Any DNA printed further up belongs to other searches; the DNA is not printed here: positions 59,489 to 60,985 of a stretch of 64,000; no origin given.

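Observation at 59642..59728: Tandem duplicated ApbE-type flavinylation motifs form the C-terminal tail of the FMN-reductase/DUF438 fusion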

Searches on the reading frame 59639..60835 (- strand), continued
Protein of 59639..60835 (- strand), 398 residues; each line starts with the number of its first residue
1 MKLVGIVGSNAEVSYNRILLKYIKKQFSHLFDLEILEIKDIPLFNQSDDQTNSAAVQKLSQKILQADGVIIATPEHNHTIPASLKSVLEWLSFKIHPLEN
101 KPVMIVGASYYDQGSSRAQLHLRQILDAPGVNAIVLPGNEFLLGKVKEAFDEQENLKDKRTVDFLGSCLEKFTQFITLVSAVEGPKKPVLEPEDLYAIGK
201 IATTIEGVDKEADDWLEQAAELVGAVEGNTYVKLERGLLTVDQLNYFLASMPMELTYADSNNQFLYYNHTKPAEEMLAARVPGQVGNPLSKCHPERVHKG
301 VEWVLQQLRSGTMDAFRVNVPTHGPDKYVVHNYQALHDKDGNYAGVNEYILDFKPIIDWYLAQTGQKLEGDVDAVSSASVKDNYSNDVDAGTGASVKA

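Call 24: list_cluster_members(proteins=[P0121, P0122, P0123, P0125, P0129, P0130, P0139, P0156, P0161, P0135])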
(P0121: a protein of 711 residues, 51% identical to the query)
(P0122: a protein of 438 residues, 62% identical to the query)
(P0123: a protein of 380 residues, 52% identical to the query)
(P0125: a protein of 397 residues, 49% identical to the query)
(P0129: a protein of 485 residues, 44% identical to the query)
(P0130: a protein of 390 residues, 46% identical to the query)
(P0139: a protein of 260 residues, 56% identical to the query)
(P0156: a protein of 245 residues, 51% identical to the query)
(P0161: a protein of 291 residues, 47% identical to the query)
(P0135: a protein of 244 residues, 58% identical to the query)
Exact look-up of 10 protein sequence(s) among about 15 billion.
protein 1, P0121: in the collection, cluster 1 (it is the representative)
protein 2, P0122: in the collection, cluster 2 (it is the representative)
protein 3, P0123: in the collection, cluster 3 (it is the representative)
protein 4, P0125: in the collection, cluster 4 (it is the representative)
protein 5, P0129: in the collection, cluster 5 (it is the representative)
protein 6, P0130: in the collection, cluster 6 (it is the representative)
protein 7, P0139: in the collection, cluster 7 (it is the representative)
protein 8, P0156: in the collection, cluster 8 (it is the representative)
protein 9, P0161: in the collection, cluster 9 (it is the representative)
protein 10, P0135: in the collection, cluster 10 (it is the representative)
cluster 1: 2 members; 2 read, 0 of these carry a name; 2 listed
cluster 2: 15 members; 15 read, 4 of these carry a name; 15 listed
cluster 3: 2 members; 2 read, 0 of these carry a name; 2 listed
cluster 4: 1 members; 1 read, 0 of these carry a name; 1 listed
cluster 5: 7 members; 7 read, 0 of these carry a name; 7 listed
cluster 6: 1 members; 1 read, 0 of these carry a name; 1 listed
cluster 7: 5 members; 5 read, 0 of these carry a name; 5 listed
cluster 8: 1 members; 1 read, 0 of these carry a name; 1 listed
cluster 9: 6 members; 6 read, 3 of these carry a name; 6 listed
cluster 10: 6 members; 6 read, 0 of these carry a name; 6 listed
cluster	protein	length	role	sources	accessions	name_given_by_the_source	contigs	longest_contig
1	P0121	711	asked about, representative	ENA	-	-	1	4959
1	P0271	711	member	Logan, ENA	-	-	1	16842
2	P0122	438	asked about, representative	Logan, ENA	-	-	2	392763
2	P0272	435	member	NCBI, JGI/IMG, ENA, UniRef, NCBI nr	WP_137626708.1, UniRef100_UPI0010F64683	NAD(P)H-dependent oxidoreductase [Lactiplantibacillus pingfangensis] | NAD(P)H-dependent oxidoreductase n=1 Tax=Lactiplantibacillus pingfangensis TaxID=2559915 ...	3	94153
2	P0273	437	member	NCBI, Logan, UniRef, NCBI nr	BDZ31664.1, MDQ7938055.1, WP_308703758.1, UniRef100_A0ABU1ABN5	PAS domain-containing protein [Lactiplantibacillus sp. WILCCON 0030] | PAS domain-containing protein n=1 Tax=Lactiplantibacillus brownii TaxID=3069269 ... | NAD(P)H-dependent oxidoreductase [Lactiplantibacillus brownii]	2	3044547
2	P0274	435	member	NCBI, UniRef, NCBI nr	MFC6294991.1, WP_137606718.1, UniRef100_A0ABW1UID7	NAD(P)H-dependent oxidoreductase [Lactiplantibacillus daoliensis] | NAD(P)H-dependent oxidoreductase n=1 Tax=Lactiplantibacillus daoliensis TaxID=2559916 ... | NADPH-dependent oxidoreductase [Lactiplantibacillus daoliensis]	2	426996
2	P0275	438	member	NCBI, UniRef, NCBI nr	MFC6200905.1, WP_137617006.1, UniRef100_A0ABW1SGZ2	NAD(P)H-dependent oxidoreductase [Lactiplantibacillus nangangensis] | NAD(P)H-dependent oxidoreductase n=1 Tax=Lactiplantibacillus nangangensis TaxID=2559917 ... | NADPH-dependent oxidoreductase [Lactiplantibacillus nangangensis]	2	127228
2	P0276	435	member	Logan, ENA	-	-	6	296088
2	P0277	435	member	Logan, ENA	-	-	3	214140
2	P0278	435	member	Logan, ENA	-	-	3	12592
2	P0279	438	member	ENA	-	-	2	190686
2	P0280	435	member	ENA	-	-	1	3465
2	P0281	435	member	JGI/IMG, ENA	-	-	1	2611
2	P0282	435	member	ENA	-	-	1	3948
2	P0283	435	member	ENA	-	-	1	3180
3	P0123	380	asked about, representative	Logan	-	-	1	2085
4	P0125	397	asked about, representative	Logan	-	-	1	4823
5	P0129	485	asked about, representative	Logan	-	-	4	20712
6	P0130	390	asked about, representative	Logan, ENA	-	-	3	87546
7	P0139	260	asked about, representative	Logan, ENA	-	-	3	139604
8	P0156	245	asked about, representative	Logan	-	-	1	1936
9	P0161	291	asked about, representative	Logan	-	-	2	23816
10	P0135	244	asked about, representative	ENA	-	-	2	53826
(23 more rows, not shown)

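Call 27: find_related_loci(query=A1, collection=genome_contigs, flank=6000)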
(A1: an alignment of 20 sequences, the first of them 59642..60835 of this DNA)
Query A1 (398 aa) in genome_contigs; peptide patterns used: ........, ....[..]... (x = any residue, [..] = any of these).
599 stretches matched a pattern (row limit reached: there are more); 489 encode a relative of the query (tblastn E <= 1e-3); the best 80 are kept; 80 distinct loci.
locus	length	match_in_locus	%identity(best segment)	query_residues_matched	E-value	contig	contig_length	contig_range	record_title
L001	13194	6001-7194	97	1-398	0e+0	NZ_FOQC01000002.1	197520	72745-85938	Trichococcus flocculiformis strain DSM 2094, whole genome shotgun sequence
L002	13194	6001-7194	97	1-398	0e+0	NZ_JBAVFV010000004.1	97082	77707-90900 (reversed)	MAG: Trichococcus sp. isolate MFD06948_ilm_asm_bin11 k127_107094, whole genome shotgun sequence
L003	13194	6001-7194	96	1-398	0e+0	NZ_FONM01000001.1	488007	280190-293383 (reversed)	Trichococcus pasteurii strain DSM 2381, whole genome shotgun sequence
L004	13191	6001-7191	92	1-397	0e+0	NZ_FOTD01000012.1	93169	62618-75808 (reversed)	Trichococcus palustris strain DSM 9172, whole genome shotgun sequence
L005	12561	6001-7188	84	1-396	0e+0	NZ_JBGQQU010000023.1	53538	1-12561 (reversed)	Desemzia sp. FAM 24101 FAM24101-i1-2_scf23, whole genome shotgun sequence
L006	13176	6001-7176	78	1-395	0e+0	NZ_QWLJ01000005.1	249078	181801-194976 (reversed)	Roseburia sp. 1XD42-34 Scaffold4_1, whole genome shotgun sequence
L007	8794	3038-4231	76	1-398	0e+0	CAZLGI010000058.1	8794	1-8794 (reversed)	MAG TPA_asm: uncultured Carnobacteriaceae bacterium isolate SRP294416_co2_234 genome assembly, contig: NODE_12603_length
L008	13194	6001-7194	75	1-397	0e+0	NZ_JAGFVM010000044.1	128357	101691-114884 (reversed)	Marinilactibacillus kalidii strain M4U5P12 313, whole genome shotgun sequence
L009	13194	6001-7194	99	1-398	0e+0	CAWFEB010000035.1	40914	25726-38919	MAG: uncultured Carnobacteriaceae bacterium isolate MFD05674.bin.1.183 genome assembly, contig: contig_80310, whole geno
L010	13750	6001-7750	76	1-378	0e+0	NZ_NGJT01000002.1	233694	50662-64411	Vagococcus bubulae strain SS1994 2, whole genome shotgun sequence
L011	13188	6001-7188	75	1-398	0e+0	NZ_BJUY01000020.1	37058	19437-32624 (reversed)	Alkalibacterium kapii strain NBRC 103247 sequence20, whole genome shotgun sequence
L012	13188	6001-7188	75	1-398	0e+0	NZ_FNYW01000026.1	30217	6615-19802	Alkalibacterium gilvum strain DSM 25751, whole genome shotgun sequence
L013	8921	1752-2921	74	1-396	0e+0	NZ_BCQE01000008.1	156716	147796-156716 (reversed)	Enterococcus gallinarum NBRC 100675, whole genome shotgun sequence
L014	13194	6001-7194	71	1-398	0e+0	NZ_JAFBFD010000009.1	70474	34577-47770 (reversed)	Enterococcus lemanii strain DSM 105069 Ga0454082_09, whole genome shotgun sequence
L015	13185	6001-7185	72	1-398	0e+0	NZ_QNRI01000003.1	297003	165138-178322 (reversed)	Paraliobacillus ryukyuensis strain DSM 15140 Ga0244519_103, whole genome shotgun sequence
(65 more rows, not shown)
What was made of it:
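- Tried and rejected: It was repeated with A1 (call 27).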

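Call 29: list_cluster_members(proteins=[P0140, P0146, P0155, P0165, P0166, P0180, P0204, P0227, P0175, P0128])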
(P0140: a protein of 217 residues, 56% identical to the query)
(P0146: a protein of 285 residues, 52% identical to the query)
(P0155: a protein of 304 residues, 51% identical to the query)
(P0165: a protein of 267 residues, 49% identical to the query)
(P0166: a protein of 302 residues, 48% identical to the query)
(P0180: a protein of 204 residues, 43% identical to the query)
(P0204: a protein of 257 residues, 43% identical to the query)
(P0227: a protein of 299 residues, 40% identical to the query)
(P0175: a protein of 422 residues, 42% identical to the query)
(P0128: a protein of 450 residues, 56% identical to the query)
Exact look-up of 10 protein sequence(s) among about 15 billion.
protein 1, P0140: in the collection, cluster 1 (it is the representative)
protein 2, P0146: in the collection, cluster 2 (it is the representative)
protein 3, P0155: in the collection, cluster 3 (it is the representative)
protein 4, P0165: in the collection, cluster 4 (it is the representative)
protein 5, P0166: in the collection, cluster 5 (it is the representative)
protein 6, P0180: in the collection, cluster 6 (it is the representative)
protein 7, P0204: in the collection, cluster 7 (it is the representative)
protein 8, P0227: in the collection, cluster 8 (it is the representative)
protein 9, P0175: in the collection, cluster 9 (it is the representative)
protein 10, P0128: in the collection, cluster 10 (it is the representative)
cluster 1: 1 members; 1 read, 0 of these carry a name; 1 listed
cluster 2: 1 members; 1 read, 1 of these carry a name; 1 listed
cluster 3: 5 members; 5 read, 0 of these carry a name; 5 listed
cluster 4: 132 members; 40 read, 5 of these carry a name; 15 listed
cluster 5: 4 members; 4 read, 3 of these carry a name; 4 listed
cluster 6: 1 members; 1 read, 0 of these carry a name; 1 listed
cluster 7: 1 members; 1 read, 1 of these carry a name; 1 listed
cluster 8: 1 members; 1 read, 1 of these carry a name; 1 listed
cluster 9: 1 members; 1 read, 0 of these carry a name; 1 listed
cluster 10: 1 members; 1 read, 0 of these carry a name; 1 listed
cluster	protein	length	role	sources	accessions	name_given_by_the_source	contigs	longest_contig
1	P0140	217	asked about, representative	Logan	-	-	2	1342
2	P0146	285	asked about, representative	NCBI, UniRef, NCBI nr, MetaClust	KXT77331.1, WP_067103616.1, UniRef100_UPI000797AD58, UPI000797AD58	NADPH-dependent FMN reductase [Streptococcus sp. DD13] | NADPH-dependent FMN reductase n=1 Tax=Streptococcus sp. DD13 TaxID=1777881 ... | NAD(P)H-dependent oxidoreductase [Streptococcus sp. DD13]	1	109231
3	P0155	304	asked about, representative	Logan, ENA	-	-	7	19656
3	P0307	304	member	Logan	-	-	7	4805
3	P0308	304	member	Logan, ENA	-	-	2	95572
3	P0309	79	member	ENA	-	-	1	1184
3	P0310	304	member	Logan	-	-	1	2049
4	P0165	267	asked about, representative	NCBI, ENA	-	-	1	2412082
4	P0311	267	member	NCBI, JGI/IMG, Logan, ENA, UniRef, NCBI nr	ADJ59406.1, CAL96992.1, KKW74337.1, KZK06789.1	MAG: NADPH-dependent FMN reductase [Lactococcus cremoris] | NAD(P)H-dependent FMN reductase | FMN reductase n=2 Tax=Lactococcus cremoris subsp. cremoris TaxID=2816960 ...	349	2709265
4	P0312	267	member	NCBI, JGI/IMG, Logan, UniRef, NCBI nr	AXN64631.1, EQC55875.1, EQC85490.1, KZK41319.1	NAD(P)H-dependent oxidoreductase [Lactococcus cremoris] | NADPH-dependent FMN reductase n=1 Tax=Lactococcus lactis subsp. cremoris TaxID=1359 ... | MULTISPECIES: NADPH-dependent FMN reductase [Lactococcus]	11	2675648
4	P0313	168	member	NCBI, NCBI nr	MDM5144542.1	NADH-dependent flavin reductase subunit 2 [Lactococcus lactis]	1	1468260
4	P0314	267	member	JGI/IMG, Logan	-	NAD(P)H-dependent FMN reductase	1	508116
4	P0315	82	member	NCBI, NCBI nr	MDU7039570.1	MAG: NADPH-dependent FMN reductase, partial [Lactococcus lactis] | NADPH-dependent FMN reductase [Lactococcus lactis]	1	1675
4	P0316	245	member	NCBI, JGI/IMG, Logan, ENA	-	-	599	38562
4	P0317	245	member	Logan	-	-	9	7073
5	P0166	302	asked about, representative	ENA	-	-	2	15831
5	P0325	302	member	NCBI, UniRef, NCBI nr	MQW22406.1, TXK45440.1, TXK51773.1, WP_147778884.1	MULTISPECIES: NADPH-dependent FMN reductase [unclassified Lactococcus] | NADPH-dependent FMN reductase n=1 Tax=unclassified Lactococcus TaxID=2643510 ...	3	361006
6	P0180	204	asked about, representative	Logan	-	-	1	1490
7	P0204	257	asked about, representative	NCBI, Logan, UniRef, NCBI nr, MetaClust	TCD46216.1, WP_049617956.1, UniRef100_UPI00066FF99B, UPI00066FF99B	NADPH-dependent oxidoreductase [Streptococcus sp. X16XC17] | NADPH-dependent FMN reductase n=1 Tax=unclassified Streptococcus TaxID=2608887 ... | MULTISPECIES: NAD(P)H-dependent oxidoreductase [unclassified Streptococcus]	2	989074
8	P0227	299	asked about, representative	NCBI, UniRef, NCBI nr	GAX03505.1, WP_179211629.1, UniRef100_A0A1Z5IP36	putative flavoprotein [Secundilactobacillus pentosiphilus] | Flavoprotein n=1 Tax=Secundilactobacillus pentosiphilus TaxID=1714682 ... | NAD(P)H-dependent oxidoreductase [Secundilactobacillus pentosiphilus]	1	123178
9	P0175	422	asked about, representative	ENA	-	-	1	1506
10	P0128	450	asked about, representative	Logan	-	-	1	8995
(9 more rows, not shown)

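Call 30: search_protein_families(library=ncbifam, proteins=[window:59642-60835:-, P0311, P0161], max_evalue=0.001)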
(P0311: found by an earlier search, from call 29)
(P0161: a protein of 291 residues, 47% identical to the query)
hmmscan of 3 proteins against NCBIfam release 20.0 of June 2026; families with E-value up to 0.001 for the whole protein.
window:59642-60835:- (398 aa): 4 families
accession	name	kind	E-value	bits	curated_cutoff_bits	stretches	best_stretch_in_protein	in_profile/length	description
TIGR03567.1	FMN_reduc_SsuE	equivalog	5.6e-09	36.1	164.05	1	3-103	2-101/171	NADPH-dependent FMN reductase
NF007859.0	PRK10569.1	equivalog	3.4e-07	30.2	225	1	1-92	1-93/191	NADPH-dependent FMN reductase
TIGR02690.1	resist_ArsH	equivalog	2e-06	27.1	292.25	1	6-179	32-203/219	arsenical resistance protein ArsH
TIGR03566.1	FMN_reduc_MsuE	equivalog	0.0001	22.2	212.5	1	2-106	1-107/174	FMN reductase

P0311 (267 aa): 3 families
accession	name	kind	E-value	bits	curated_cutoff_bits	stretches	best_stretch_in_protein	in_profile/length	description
TIGR03567.1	FMN_reduc_SsuE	equivalog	3.9e-07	30.2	164.05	1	4-104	3-102/171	NADPH-dependent FMN reductase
NF007859.0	PRK10569.1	equivalog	5e-05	23.1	225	1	1-90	1-92/191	NADPH-dependent FMN reductase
TIGR02690.1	resist_ArsH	equivalog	0.00017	20.8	292.25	1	6-156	32-180/219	arsenical resistance protein ArsH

P0161 (291 aa): 4 families
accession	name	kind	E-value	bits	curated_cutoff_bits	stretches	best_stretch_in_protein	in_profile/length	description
TIGR03567.1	FMN_reduc_SsuE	equivalog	2.1e-08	34.3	164.05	1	4-104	2-102/171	NADPH-dependent FMN reductase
NF007859.0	PRK10569.1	equivalog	6.1e-08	32.6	225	1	3-116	2-117/191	NADPH-dependent FMN reductase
TIGR02690.1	resist_ArsH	equivalog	4.8e-07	29.1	292.25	1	5-96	30-121/219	arsenical resistance protein ArsH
TIGR03566.1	FMN_reduc_MsuE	equivalog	0.00016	21.5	212.5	1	3-106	1-107/174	FMN reductase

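Call 36: list_cluster_members(proteins=[P0144, P0159, P0183, P0190, P0201, P0196, P0210, P0221, P0254, P0260])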
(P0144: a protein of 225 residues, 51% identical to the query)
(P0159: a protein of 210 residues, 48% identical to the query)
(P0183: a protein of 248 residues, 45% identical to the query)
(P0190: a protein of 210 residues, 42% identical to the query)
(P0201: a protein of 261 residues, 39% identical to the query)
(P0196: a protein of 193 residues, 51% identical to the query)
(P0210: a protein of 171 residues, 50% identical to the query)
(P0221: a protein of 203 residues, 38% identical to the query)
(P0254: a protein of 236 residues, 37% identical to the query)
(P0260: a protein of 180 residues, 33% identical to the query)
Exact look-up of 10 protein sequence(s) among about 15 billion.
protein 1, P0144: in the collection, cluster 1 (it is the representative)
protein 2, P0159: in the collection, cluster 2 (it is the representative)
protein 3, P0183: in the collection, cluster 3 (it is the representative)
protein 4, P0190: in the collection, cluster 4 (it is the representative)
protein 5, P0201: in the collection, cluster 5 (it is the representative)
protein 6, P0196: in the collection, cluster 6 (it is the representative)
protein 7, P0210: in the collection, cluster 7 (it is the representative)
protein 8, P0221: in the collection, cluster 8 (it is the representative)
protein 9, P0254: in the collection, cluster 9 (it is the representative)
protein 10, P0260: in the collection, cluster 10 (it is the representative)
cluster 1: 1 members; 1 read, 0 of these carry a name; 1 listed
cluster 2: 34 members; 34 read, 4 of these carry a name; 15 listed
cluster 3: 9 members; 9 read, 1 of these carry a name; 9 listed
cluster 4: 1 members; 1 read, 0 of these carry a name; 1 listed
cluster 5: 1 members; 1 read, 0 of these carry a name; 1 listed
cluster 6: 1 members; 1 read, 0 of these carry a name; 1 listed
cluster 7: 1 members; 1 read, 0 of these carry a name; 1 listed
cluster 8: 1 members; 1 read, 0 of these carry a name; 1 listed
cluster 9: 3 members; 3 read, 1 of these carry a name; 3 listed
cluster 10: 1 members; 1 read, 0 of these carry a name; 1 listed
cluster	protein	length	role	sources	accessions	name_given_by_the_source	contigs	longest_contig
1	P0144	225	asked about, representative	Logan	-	-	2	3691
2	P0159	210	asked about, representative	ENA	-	-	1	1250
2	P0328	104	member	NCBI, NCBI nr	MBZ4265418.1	PAS domain-containing protein, partial [Streptococcus pneumoniae] | PAS domain-containing protein [Streptococcus pneumoniae]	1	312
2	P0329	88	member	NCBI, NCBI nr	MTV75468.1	hypothetical protein GM540_16160, partial [Streptococcus pneumoniae] | hypothetical protein [Streptococcus pneumoniae]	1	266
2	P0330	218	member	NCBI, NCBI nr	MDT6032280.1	PAS domain-containing protein, partial [Streptococcus pneumoniae] | PAS domain-containing protein [Streptococcus pneumoniae]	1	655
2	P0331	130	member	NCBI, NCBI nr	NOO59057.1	DUF438 domain-containing protein, partial [Klebsiella pneumoniae] | DUF438 domain-containing protein [Klebsiella pneumoniae]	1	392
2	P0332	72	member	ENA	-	-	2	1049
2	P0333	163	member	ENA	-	-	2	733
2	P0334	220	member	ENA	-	-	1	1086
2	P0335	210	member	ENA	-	-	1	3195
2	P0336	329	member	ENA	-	-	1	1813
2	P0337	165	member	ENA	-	-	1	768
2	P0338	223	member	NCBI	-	-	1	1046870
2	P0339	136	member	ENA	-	-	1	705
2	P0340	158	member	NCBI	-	-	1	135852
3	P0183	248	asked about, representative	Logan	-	-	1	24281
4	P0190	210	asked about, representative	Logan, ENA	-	-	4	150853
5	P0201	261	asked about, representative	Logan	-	-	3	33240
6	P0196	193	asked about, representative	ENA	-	-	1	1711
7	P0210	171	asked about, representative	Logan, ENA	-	-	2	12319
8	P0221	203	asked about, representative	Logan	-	-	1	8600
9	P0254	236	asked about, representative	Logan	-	-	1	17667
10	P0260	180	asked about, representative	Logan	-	-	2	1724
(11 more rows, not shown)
